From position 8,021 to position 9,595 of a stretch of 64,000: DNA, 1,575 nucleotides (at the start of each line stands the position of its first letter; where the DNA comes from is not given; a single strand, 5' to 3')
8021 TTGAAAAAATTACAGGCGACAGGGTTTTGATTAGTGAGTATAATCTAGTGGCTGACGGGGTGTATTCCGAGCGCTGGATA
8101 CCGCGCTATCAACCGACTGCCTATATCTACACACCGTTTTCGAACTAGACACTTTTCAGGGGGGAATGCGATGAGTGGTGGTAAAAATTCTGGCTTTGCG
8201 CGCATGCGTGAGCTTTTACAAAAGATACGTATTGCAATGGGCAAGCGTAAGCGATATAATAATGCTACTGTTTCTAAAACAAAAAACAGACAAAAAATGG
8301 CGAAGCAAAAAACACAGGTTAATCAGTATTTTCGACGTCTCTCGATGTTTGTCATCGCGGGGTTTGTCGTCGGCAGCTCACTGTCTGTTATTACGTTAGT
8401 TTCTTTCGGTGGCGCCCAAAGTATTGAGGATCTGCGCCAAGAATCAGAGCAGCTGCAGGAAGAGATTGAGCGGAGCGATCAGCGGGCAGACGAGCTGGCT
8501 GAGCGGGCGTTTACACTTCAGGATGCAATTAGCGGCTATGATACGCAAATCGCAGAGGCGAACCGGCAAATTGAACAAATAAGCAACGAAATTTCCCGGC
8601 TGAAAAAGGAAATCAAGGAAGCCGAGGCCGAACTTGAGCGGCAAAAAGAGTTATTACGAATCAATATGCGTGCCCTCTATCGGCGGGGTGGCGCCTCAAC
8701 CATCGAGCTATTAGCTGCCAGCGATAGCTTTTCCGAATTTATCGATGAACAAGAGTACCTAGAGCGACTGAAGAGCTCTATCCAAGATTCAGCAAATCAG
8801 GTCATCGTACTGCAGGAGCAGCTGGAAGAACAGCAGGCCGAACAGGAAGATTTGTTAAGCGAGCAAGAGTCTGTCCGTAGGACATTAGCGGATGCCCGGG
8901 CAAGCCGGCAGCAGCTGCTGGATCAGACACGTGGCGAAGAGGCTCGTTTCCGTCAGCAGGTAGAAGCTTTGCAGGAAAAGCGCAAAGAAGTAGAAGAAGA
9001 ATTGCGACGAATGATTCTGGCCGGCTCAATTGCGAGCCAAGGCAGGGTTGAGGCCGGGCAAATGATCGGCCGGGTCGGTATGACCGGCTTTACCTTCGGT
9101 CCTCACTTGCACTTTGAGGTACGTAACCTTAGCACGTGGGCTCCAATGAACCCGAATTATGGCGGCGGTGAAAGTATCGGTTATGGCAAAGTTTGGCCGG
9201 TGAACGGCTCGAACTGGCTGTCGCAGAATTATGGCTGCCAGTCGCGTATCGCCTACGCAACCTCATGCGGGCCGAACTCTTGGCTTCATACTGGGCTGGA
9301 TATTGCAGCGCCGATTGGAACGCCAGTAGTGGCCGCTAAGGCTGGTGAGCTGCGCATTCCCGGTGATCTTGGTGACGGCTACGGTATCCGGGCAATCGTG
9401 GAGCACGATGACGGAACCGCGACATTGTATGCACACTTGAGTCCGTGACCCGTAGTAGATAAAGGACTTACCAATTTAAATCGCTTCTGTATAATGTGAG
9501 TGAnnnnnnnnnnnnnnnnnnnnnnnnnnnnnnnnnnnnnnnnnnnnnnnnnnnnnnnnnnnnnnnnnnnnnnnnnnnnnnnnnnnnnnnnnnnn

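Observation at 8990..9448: Apparent circular permutation of the M23/LytM catalytic domain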

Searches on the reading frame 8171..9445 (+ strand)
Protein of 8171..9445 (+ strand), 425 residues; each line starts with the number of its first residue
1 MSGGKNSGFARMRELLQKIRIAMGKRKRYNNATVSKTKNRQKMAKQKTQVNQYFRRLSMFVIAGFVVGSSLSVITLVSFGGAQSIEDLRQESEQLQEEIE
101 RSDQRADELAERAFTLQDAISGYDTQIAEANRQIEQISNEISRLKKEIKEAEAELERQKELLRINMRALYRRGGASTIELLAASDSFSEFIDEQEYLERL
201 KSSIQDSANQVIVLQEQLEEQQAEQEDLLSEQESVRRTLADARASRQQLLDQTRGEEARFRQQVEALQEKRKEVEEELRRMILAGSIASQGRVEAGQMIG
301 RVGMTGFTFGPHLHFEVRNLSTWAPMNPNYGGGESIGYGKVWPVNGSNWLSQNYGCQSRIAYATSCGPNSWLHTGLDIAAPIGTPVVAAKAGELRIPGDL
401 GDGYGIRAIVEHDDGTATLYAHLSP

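Call 3: search_protein_families(library=pfam, proteins=[window:8171-9445:+], max_evalue=1)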
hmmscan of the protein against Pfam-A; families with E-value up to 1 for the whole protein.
window:8171-9445:+ (425 aa): 19 families
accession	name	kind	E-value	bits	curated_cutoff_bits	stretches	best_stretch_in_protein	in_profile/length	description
PF01551.29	Peptidase_M23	-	4.9e-21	75.2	28.7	2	373-424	3-53/96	Peptidase family M23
PF08614.16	ATG16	-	5.3e-07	30.4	33.7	1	14-163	26-154/200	Autophagy protein 16 (ATG16)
PF24568.1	CC_PcsB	-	0.00015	22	27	1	148-218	1-72/75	Peptidoglycan hydrolase PcsB, coiled-coil domain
PF03961.19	FapA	-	0.00057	20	31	2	64-165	133-236/272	Flagellar Assembly Protein A beta solenoid domain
PF03148.19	Tektin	-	0.001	18.3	34.3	1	84-225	18-156/383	Tektin family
PF02996.22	Prefoldin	-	0.0021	18.5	23.2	1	114-157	73-116/120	Prefoldin subunit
PF14362.11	DUF4407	-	0.0021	17.9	31.3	1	33-253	65-246/297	Domain of unknown function (DUF4407)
PF11932.13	DUF3450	-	0.0024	17.6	32.6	1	82-156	15-89/241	Protein of unknown function (DUF3450)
PF19220.6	Rod_CreS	-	0.0024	17.4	100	1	85-163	257-335/359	Crescentin, rod domain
PF14582.11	Metallophos_3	-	0.0065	16.3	28.2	1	188-238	12-62/259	Metallophosphoesterase, calcineurin superfamily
PF07889.17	DUF1664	-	0.0068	16.9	34.6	1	83-152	52-121/124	Protein of unknown function (DUF1664)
PF07926.17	TPR_MLP1_2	-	0.037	14.5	36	1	119-171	58-110/129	TPR/MLP1/MLP2-like protein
PF16716.10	BST2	-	0.042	15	27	1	88-157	22-91/91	Bone marrow stromal antigen 2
PF04102.17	SlyX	-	0.045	14.8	30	1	103-158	2-57/67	SlyX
PF10779.14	XhlA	-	0.052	14.2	34.7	1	95-139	2-46/67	Haemolysin XhlA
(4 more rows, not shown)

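Call 4: search_protein_families(library=ncbifam, proteins=[window:8171-9445:+], max_evalue=1)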
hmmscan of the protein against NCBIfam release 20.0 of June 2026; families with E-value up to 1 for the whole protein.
window:8171-9445:+ (425 aa): 36 families (the best 25 are shown)
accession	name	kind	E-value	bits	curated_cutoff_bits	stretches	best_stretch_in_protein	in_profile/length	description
NF050804.1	CellDivDipMCaul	equivalog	5.4e-12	45.3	900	2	374-424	529-579/634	cell division endopeptidase DipM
NF052336.1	PdgHdaseHSB100310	equivalog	4.2e-10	39.5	500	2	368-423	52-106/316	peptidoglycan hydrolase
NF041208.1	celldiv_DipM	equivalog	5.7e-09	35.7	740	2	371-424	317-370/419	cell division endopeptidase DipM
NF008644.1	PRK11637.1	equivalog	7.6e-09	35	270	2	85-277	6-205/385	murein hydrolase activator EnvC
NF040883.1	amid_act_ActS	equivalog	2.8e-07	30.1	375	1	362-422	129-185/242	amidase activator ActS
NF041378.1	XopZ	subfamily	5.6e-07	28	1300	1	69-281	146-353/1292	XopZ family type III secretion system effector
NF052530.1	Heli_ShapePgp3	exception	5.9e-07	28.9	300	2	291-318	225-252/270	peptidoglycan metallopeptidase Pgp3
NF053825.1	PdgNdpepShyA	equivalog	1e-06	27.7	700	2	368-424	295-346/425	peptidoglycan DD-endopeptidase ShyA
NF053824.1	PdgNdpepShyC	equivalog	2.3e-06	26.8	700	1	290-317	353-380/429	peptidoglycan DD-endopeptidase ShyC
NF052529.1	PG_M23_Pgp6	exception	3.1e-06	26.1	600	2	288-317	390-419/452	peptidoglycan metallopeptidase Pgp6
NF008652.0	PRK11649.1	equivalog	4.8e-06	25.5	341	2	291-317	371-397/439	murein DD-endopeptidase MepM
TIGR02168.1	SMC_prok_B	equivalog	1.1e-05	23.5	567.35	1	82-278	720-919/1181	chromosome segregation protein SMC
NF008123.1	PRK10871.1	equivalog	1.7e-05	24.4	311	1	374-422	266-314/365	murein hydrolase activator NlpD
TIGR02169.1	SMC_prok_A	equivalog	3.2e-05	21.8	729.4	1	84-278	718-913/1165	chromosome segregation protein SMC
TIGR04523.1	Mplasa_alph_rch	subfamily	5.9e-05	21.2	270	1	83-161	475-553/745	helix-rich protein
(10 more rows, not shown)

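Call 8: find_homologous_proteins(query=window:8171-9445:+, max_evalue=0.00001)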
Query window:8171-9445:+ (425 aa): 575 proteins with E <= 0.00001 among 8000 candidates; the best 120 are listed.
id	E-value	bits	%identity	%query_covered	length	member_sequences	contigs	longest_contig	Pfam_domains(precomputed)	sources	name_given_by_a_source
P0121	6.9e-272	919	100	100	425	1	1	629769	PF01551.30,PF08614.17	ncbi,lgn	-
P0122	2.0e-192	657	73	95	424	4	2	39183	PF01551.30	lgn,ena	-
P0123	1.8e-188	644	71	96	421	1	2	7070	PF01551.30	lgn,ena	-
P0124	7.4e-153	527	63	90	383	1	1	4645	PF01551.30,PF03961.20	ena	-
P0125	2.9e-146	505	61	94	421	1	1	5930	PF01551.30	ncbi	-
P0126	2.2e-131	456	58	88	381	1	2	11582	PF01551.30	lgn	-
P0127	6.9e-130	452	54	95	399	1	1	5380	PF01551.30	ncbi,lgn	ncbi:hypothetical protein BH23PAT2_BH23PAT2_09380 [soil metagenome]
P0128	1.4e-129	451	54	94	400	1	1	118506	PF01551.30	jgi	jgi:septal ring factor EnvC (AmiA/AmiB activator)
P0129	6.7e-128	445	53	100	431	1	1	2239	PF01551.30,PF24568.2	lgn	-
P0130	2.8e-121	423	51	93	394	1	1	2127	PF01551.30,PF08614.17,PF28175.1,PF24568.2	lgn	-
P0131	1.8e-117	411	55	77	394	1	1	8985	PF01551.30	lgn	-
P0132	3.2e-110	387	50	92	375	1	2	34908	PF01551.30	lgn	-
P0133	1.4e-109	385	53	88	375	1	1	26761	PF01551.30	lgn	-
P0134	1.5e-108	381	51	91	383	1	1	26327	PF01551.30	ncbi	-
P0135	3.0e-108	380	54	81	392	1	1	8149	PF01551.30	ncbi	-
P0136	2.7e-106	374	50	95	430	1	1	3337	PF11932.14,PF01551.30,PF05615.19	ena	-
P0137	8.7e-105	369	50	97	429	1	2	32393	PF01551.30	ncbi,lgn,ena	-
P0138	1.7e-103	365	49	100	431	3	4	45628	PF01551.30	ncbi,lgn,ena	-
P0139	4.7e-103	363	48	90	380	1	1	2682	PF01551.30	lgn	-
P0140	1.8e-102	361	50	87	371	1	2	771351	PF01551.30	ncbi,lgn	-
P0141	2.5e-102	361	48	88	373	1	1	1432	PF01551.30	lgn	-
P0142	3.4e-102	360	49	87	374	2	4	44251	PF01551.30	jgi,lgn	jgi:septal ring factor EnvC (AmiA/AmiB activator)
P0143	6.1e-102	360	49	91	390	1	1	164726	PF01551.30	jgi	jgi:septal ring factor EnvC (AmiA/AmiB activator)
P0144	9.3e-102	359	47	91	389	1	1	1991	PF01551.30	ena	-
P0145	8.3e-101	356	49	86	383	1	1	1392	PF01551.30,PF24568.2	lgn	-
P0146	1.5e-100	355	47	89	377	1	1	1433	PF01551.30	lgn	-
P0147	1.8e-99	351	47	98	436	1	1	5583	PF01551.30,PF24568.2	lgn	-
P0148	2.3e-98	348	49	95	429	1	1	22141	PF01551.30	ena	-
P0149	3.0e-97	344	51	82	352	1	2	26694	PF01551.30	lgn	-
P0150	5.8e-97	343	48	95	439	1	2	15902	PF01551.30,PF24568.2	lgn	-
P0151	2.0e-91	325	46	81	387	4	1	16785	PF01551.30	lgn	-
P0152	5.1e-90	320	48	95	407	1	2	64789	PF01551.30,PF24568.2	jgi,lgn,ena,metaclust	jgi:septal ring factor EnvC (AmiA/AmiB activator)|metaclust:\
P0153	1.4e-89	319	45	80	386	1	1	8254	PF01551.30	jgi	jgi:septal ring factor EnvC (AmiA/AmiB activator)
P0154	2.2e-89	318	46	92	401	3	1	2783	PF01551.30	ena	-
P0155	1.1e-85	306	43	85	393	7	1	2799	PF01551.30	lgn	-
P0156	3.6e-85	304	42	86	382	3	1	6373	PF01551.30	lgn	-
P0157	1.1e-82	296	45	86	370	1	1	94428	PF01551.30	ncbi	-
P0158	1.7e-80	289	42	88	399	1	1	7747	PF01551.30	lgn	-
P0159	5.3e-79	284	47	80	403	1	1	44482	PF01551.30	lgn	-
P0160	9.2e-79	283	42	87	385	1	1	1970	PF01551.30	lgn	-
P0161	1.0e-78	283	43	91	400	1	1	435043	PF01551.30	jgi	jgi:murein DD-endopeptidase MepM/ murein hydrolase activator NlpD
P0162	5.4e-78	281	46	80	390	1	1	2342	PF01551.30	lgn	-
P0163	4.8e-77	278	42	86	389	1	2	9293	PF01551.30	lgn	-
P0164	1.5e-76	276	42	91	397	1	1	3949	PF27870.1,PF01551.30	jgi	jgi:septal ring factor EnvC (AmiA/AmiB activator)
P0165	1.7e-75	273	44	87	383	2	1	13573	PF01551.30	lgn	-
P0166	1.7e-75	272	41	89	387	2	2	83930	PF01551.30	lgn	-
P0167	3.2e-74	268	42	80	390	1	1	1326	PF01551.30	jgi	jgi:septal ring factor EnvC (AmiA/AmiB activator)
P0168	1.5e-73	266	42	84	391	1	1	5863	PF01551.30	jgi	jgi:septal ring factor EnvC (AmiA/AmiB activator)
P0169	3.4e-73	265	43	86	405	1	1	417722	PF01551.30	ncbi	-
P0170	5.2e-73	264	41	93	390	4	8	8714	PF01551.30,PF24568.2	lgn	-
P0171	5.3e-73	264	41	90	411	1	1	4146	PF01551.30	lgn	-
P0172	8.3e-73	264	41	87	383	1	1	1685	PF01551.30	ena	-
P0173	8.7e-72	260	40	93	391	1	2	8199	PF01551.30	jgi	jgi:septal ring factor EnvC (AmiA/AmiB activator)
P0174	2.5e-71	259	39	89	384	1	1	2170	PF01551.30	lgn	-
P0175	3.9e-71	258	41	86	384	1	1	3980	PF01551.30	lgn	-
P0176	6.6e-70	254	39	90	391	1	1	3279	PF01551.30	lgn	-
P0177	1.2e-69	253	42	81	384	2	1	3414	PF01551.30,PF24568.2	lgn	-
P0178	4.4e-67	245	40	91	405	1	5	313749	PF01551.30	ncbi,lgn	-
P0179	7.0e-66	241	38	83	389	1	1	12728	PF11932.14,PF01551.30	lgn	-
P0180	8.4e-65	237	40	91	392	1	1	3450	PF01551.30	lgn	-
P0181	9.5e-65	237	40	85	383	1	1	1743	PF01551.30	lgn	-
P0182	1.8e-64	236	40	88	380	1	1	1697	PF01551.30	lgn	-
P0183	5.5e-63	231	39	92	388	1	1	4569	PF01551.30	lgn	-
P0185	9.3e-60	221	39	85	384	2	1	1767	PF01551.30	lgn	-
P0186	1.3e-59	220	38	78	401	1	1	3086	PF11932.14,PF01551.30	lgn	-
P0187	4.5e-53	199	35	85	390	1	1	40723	PF01551.30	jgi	jgi:septal ring factor EnvC (AmiA/AmiB activator)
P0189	1.8e-51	193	42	62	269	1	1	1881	PF01516.23,PF01551.30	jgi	jgi:septal ring factor EnvC (AmiA/AmiB activator)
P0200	7.3e-44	168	35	90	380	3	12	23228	PF01551.30,PF10473.15,PF26095.1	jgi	jgi:septal ring factor EnvC (AmiA/AmiB activator)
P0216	4.8e-21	93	28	72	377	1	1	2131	PF01551.30,PF24568.2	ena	-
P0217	1.2e-18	85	29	81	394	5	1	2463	PF01551.30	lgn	-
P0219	8.6e-18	83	25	70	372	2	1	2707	PF01551.30,PF24568.2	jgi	jgi:murein DD-endopeptidase MepM/ murein hydrolase activator NlpD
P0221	1.4e-17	82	27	79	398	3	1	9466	PF01551.30,PF24568.2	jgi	jgi:murein DD-endopeptidase MepM/ murein hydrolase activator NlpD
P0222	4.8e-17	80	28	81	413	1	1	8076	PF01551.30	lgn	-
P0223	7.9e-17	79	41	20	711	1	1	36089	PF01551.30,PF01476.27,PF23473.2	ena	-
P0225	3.4e-16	77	27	81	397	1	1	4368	PF01551.30,PF24568.2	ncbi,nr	ncbi:MAG: peptidoglycan DD-metalloendopeptidase family protein [Acetobacteraceae bacterium]|nr:pepti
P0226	9.4e-16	76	25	84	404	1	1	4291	PF01551.30,PF24568.2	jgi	jgi:murein DD-endopeptidase MepM/ murein hydrolase activator NlpD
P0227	9.5e-16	76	27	73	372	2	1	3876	PF01551.30,PF24568.2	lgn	-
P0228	1.1e-15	76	24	83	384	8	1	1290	PF01551.30,PF24568.2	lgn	-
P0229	2.3e-15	75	26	79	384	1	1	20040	PF11932.14,PF01551.30,PF24568.2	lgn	-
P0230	2.4e-15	75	27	69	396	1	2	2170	PF01551.30,PF24568.2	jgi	jgi:murein DD-endopeptidase MepM/ murein hydrolase activator NlpD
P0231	3.5e-15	74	24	84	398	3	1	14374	PF01551.30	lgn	-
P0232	3.9e-15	74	26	87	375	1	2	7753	PF01551.30,PF24568.2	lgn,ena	-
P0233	3.9e-15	74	26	88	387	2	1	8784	PF01551.30,PF24568.2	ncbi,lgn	-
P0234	4.5e-15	74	27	73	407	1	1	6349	PF01551.30,PF24568.2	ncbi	-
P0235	5.0e-15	73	25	81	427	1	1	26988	PF11932.14,PF01551.30,PF07889.18,PF24161.2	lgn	-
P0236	5.4e-15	73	59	12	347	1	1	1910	PF01551.30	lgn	-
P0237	6.4e-15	73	26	80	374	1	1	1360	PF01551.30,PF24568.2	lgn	-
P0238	6.7e-15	73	60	12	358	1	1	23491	PF01551.30,PF10135.15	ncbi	-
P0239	7.1e-15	73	26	81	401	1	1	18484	PF01551.30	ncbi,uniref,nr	ncbi:peptidoglycan DD-metalloendopeptidase family protein [Nodosilinea sp. LEGE 07298]|uniref:murein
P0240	9.0e-15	73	25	82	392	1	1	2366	PF01551.30,PF07926.18,PF24568.2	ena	-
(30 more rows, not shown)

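Call 12: find_encoding_contigs(protein=P0121, flank=10000, max_places=3)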
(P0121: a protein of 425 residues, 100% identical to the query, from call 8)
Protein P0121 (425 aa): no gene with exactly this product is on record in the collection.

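Call 32: list_cluster_members(proteins=[P0121, P0140, P0161, P0169, P0178, P0157, P0127])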
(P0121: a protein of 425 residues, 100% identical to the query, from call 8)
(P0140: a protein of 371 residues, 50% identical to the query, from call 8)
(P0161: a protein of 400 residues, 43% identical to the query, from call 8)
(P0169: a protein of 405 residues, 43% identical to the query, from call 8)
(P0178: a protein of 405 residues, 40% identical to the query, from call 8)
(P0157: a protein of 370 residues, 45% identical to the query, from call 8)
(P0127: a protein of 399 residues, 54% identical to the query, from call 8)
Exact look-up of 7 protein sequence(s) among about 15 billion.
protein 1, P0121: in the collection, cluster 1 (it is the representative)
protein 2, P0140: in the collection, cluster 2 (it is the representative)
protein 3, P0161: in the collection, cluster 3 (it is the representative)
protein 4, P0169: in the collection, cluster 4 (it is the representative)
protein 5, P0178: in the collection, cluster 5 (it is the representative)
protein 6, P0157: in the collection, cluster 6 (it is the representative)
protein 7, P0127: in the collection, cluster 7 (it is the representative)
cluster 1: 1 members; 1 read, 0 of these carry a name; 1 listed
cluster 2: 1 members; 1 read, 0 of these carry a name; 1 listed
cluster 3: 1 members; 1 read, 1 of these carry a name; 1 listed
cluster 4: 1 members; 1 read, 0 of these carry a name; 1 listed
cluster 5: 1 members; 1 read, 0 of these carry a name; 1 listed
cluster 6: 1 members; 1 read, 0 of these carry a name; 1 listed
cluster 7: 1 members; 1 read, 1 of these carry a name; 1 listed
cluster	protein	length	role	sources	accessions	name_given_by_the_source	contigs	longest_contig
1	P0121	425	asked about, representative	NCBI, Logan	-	-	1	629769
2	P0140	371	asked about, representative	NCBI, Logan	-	-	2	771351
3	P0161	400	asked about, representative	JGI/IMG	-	murein DD-endopeptidase MepM/ murein hydrolase activator NlpD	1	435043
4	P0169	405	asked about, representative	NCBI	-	-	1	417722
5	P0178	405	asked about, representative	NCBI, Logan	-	-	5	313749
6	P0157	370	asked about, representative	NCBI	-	-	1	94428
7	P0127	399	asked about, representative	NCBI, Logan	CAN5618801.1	hypothetical protein BH23PAT2_BH23PAT2_09380 [soil metagenome]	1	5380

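Call 46: predict_structure(alignment_id=A2)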
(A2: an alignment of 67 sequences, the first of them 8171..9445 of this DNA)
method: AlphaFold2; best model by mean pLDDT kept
length: 425 residues; sequences in the alignment: 67
mean_pLDDT: 78.6   pTM: 0.53
mean pLDDT of the five models: 78.6, 75.5, 74.6, 74.0, 71.7
residues with pLDDT >= 90: 93; 70-90: 239; 50-70: 65; < 50: 28
segments of 3 or more residues with pLDDT < 50: 1-4, 26-39, 74-83
pLDDT, mean of each block of 10 residues (from residue 1): 53 77 52 47 59 84 76 46 54 66 72 77 83 84 84 83 80 66 67 82 82 84 87 86 86 81 77 77 83 97 82 95 92 77 91 84 78 93 96 91 89 96 93
secondary structure, 60 per line:
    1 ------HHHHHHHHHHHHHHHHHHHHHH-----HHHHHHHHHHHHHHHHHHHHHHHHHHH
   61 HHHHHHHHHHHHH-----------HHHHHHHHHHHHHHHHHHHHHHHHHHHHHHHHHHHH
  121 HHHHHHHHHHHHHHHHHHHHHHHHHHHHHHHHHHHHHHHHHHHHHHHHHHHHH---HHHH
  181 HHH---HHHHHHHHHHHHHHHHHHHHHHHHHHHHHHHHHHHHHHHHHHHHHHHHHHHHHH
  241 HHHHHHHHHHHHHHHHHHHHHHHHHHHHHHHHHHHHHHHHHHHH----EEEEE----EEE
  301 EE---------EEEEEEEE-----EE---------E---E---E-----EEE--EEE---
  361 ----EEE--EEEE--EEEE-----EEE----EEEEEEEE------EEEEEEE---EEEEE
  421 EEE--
elements in order: H7-28 H34-73 H85-173 H177-183 H187-284 E289-293 E298-302 E312-319 E350-352 E355-357 E365-367 E370-373 E376-379 E385-387 E392-399 E406-412 E416-423

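Call 48: find_encoding_contigs(protein=P0222, flank=5000, max_places=2)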
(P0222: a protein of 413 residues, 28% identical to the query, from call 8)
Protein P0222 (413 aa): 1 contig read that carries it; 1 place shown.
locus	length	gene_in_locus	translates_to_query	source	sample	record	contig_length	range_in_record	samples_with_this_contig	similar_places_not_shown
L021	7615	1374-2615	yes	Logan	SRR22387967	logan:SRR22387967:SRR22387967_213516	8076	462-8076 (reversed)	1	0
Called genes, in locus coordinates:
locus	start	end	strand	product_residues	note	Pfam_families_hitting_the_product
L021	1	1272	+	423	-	?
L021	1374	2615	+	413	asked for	PF01551:Peptidase_M23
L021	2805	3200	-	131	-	-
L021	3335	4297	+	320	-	PF02899:Phage_int_SAM_1, PF00589:Phage_integrase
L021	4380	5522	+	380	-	PF12705:PDDEXK_1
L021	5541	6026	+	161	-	PF00588:SpoU_methylase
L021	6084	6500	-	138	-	-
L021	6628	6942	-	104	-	-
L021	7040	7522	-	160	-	-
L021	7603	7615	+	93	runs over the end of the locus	PF01016:Ribosomal_L27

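Call 49: find_encoding_contigs(protein=P0235, flank=5000, max_places=2)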
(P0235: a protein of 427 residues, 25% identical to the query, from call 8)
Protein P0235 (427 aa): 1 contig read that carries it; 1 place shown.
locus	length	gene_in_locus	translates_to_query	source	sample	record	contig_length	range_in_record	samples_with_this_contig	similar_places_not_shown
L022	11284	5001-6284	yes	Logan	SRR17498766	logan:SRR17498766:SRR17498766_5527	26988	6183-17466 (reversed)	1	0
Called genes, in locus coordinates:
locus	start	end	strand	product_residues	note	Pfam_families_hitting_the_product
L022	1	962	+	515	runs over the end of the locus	PF07969:Amidohydro_3 (weak), PF01979:Amidohydro_1 (weak), PF07969:Amidohydro_3 (weak)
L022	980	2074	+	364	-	PF01098:FTSW_RODA_SPOVE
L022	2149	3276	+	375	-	PF03033:Glyco_transf_28, PF04101:Glyco_tran_28_C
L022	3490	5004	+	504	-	PF00749:tRNA-synt_1c, PF19269:Anticodon_2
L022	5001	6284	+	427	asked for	PF11932:DUF3450 (weak), PF07889:DUF1664 (weak), PF24161:CCDC39, PF01551:Peptidase_M23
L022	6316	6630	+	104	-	-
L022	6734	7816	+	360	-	PF01930:Cas_Cas4 (faint), PF12705:PDDEXK_1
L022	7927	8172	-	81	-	-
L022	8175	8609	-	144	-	-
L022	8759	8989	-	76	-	-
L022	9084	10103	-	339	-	-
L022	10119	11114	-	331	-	PF01636:APH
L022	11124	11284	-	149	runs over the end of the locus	-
